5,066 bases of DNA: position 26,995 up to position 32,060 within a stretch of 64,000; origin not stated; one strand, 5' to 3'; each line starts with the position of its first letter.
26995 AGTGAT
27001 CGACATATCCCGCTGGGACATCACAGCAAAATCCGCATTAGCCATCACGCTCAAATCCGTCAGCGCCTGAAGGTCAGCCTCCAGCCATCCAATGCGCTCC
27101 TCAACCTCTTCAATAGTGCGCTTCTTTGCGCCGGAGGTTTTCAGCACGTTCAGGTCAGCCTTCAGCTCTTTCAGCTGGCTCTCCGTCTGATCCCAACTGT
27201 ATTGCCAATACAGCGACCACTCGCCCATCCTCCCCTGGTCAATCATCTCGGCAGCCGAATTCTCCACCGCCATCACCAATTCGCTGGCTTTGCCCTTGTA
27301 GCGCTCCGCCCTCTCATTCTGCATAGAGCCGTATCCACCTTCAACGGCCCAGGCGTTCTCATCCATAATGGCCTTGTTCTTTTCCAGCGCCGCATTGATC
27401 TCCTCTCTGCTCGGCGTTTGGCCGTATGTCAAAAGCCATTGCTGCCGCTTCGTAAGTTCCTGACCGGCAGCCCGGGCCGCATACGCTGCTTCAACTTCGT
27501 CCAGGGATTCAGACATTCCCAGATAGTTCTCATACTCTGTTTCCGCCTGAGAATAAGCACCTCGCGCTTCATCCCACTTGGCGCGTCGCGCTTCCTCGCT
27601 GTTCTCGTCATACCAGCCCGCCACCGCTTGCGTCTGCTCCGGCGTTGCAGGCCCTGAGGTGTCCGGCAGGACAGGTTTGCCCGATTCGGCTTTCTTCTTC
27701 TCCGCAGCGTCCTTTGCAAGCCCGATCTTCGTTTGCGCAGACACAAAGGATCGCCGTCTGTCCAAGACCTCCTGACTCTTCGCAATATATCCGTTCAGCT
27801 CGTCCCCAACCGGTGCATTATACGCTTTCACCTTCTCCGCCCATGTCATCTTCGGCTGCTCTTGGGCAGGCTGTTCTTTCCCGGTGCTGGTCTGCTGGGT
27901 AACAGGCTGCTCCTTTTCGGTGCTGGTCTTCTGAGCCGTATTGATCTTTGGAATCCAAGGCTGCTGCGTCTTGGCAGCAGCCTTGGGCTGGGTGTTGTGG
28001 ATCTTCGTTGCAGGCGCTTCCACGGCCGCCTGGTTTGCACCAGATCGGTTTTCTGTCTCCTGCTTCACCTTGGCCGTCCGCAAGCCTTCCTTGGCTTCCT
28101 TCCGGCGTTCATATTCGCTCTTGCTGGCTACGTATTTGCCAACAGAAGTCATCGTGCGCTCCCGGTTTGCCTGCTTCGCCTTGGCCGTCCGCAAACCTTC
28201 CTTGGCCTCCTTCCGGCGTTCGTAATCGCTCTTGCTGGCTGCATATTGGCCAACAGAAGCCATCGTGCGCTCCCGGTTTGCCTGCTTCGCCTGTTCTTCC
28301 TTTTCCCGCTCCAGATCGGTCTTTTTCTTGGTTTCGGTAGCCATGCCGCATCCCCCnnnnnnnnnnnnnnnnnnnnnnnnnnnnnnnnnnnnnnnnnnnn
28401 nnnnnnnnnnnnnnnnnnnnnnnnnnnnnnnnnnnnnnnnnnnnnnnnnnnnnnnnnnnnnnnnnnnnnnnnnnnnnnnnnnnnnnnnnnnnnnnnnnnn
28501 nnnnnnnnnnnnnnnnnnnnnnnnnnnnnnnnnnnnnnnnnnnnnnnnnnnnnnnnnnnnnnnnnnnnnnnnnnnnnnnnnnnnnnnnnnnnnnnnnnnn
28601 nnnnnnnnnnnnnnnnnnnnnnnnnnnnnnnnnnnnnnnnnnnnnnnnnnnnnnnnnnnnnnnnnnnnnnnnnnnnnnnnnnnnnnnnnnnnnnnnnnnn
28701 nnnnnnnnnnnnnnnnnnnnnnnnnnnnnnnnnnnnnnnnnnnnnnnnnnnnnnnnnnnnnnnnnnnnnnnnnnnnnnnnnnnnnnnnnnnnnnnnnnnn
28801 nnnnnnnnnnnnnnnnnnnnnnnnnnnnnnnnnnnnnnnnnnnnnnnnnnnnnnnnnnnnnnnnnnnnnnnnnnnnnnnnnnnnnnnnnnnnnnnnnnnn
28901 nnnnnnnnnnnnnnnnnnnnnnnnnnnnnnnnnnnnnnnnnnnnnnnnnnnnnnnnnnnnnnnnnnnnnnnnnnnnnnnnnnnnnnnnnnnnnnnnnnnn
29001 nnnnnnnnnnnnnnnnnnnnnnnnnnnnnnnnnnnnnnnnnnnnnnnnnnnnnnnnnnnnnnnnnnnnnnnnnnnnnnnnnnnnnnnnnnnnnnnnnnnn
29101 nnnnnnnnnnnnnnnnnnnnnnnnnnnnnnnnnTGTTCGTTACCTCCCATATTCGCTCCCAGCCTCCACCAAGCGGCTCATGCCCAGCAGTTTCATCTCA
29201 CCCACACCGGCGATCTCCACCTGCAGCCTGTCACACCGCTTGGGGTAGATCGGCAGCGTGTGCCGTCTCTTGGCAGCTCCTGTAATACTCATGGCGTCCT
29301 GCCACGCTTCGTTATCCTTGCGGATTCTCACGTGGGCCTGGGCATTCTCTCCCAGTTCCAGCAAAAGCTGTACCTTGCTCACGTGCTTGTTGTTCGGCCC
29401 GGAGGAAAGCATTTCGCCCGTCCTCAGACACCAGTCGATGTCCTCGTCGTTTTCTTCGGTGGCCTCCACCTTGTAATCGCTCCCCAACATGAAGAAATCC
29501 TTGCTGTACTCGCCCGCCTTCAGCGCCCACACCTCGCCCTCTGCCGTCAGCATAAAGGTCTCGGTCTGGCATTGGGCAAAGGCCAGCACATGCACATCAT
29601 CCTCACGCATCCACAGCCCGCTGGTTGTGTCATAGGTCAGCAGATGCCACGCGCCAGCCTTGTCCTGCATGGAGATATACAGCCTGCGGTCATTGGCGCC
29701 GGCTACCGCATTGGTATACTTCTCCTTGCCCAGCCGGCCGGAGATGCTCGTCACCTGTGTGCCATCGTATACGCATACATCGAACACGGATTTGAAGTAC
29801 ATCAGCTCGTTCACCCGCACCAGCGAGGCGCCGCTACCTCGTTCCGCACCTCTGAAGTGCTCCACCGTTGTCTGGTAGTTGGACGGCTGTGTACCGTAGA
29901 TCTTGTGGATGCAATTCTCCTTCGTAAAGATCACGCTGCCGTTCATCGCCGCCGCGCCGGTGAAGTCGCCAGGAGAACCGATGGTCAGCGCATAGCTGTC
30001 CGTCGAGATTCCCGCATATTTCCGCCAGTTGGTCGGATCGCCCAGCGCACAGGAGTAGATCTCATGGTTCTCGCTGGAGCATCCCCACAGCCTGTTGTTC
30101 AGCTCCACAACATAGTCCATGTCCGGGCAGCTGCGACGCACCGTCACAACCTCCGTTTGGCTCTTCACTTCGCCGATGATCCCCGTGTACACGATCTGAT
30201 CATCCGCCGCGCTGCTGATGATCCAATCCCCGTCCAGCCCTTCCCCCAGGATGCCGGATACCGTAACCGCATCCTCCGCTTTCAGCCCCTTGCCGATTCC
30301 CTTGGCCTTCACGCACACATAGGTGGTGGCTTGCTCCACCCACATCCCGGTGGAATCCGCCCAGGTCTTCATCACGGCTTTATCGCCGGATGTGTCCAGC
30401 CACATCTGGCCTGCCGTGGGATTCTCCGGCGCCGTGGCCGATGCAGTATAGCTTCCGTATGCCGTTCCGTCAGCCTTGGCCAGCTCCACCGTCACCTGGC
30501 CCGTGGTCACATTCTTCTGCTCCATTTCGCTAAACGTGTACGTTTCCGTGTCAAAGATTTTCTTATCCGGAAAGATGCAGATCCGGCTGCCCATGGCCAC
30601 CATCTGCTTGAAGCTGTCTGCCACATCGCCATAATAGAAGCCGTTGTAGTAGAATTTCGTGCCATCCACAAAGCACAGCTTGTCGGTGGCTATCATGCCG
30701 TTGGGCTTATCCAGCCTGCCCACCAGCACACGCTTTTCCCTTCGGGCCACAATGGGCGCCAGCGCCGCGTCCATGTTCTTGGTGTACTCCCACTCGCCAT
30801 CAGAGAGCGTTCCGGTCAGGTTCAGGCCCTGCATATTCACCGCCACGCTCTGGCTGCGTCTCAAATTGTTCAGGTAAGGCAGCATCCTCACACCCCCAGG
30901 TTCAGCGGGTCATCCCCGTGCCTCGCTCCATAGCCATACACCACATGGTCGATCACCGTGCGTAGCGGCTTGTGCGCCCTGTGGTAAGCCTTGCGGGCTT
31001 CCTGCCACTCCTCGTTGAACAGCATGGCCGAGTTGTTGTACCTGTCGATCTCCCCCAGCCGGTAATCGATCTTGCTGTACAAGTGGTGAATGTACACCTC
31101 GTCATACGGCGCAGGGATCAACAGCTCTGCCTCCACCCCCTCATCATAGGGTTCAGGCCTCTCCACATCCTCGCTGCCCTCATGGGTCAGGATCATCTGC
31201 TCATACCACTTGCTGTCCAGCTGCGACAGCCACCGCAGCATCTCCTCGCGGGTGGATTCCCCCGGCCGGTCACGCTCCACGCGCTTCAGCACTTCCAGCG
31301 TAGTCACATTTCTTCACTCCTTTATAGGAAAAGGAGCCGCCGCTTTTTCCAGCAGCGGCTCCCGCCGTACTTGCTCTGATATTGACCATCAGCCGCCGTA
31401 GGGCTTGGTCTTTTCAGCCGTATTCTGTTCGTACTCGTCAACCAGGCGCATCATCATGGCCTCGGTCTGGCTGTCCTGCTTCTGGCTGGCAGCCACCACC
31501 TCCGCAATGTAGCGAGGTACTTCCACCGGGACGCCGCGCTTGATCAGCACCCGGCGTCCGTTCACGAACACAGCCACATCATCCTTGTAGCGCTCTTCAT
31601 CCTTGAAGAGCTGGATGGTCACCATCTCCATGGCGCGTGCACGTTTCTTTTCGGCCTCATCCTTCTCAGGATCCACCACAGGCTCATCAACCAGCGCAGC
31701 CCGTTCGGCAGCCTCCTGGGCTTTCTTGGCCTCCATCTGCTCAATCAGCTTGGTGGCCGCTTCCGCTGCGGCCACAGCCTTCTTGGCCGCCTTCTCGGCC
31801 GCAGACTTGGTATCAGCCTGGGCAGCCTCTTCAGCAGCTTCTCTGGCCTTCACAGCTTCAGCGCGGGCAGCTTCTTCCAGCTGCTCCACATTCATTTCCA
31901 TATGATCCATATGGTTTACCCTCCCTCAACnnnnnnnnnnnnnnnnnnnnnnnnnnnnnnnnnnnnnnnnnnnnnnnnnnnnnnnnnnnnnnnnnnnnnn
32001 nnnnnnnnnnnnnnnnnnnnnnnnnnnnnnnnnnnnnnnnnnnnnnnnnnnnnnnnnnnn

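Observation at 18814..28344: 3176-aa single ORF with several enzyme-like modules: candidate polyvalent (injected effector) protein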

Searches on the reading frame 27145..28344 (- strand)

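Call 8: search_protein_families(library=pfam, proteins=[window:27145-28344:-], max_evalue=5)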
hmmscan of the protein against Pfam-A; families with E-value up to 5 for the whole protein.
window:27145-28344:- (400 aa): 1 family
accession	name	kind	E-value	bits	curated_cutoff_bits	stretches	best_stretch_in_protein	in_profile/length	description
PF09804.14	DENND11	-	4.4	7.2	27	0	17-116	62-158/283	DENN domain-containing protein 11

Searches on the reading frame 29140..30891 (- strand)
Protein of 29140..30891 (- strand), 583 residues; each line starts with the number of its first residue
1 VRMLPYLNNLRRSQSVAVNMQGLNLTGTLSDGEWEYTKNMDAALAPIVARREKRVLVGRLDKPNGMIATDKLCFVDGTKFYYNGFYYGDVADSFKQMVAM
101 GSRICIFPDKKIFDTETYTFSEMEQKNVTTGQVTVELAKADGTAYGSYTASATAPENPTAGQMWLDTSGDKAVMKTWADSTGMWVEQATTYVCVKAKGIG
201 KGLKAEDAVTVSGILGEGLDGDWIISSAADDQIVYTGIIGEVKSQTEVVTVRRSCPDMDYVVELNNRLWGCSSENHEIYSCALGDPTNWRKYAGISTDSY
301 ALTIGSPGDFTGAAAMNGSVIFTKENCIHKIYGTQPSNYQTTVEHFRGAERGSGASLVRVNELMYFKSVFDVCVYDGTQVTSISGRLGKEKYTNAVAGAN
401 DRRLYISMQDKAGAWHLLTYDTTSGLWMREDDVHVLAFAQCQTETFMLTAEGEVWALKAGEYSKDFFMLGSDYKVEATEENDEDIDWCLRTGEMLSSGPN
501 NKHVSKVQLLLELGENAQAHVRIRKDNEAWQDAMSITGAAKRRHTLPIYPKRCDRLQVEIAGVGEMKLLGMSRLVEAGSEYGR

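Call 11: search_protein_families(library=phrogs, proteins=[window:29140-30891:-], max_evalue=0.001)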
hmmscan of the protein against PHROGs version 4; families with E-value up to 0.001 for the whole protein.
window:29140-30891:- (583 aa): 2 families
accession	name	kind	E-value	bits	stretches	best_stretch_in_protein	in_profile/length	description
phrog_511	-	head and packaging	2.3e-44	153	1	253-580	559-860/862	internal virion protein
phrog_1786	-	head and packaging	0.00038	19.4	1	151-190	390-428/1246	minor head protein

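Call 18: search_protein_families(library=pfam, proteins=[window:29140-30891:-], max_evalue=0.01)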
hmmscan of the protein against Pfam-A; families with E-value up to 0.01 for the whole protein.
window:29140-30891:- (583 aa): 0 families

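Call 84: search_protein_families(library=ncbifam, proteins=[window:29140-30891:-], max_evalue=0.01)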
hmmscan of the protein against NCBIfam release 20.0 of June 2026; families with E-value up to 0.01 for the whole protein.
window:29140-30891:- (583 aa): 0 families

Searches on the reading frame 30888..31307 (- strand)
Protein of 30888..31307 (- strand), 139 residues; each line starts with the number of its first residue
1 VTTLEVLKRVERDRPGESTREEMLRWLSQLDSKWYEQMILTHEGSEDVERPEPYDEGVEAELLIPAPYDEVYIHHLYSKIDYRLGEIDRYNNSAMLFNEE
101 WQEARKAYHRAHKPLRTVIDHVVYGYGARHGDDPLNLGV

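Call 11: search_protein_families(library=phrogs, proteins=[window:30888-31307:-], max_evalue=0.001)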
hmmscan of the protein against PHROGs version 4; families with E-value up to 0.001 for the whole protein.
window:30888-31307:- (139 aa): 1 family
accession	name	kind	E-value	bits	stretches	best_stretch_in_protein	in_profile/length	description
phrog_12105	-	unknown function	5.6e-30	105.2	1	1-116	1-117/123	-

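Call 18: search_protein_families(library=pfam, proteins=[window:30888-31307:-], max_evalue=0.01)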
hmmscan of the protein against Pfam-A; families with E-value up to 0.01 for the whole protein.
window:30888-31307:- (139 aa): 0 families

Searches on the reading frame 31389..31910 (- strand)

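Call 11: search_protein_families(library=phrogs, proteins=[window:31389-31910:-], max_evalue=0.001)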
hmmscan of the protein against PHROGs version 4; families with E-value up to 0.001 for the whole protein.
window:31389-31910:- (173 aa): 1 family
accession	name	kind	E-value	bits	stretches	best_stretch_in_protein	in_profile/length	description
phrog_15239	-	unknown function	1.3e-22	80.5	1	83-165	11-93/96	-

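Call 18: search_protein_families(library=pfam, proteins=[window:31389-31910:-], max_evalue=0.01)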
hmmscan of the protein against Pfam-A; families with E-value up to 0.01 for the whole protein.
window:31389-31910:- (173 aa): 0 families
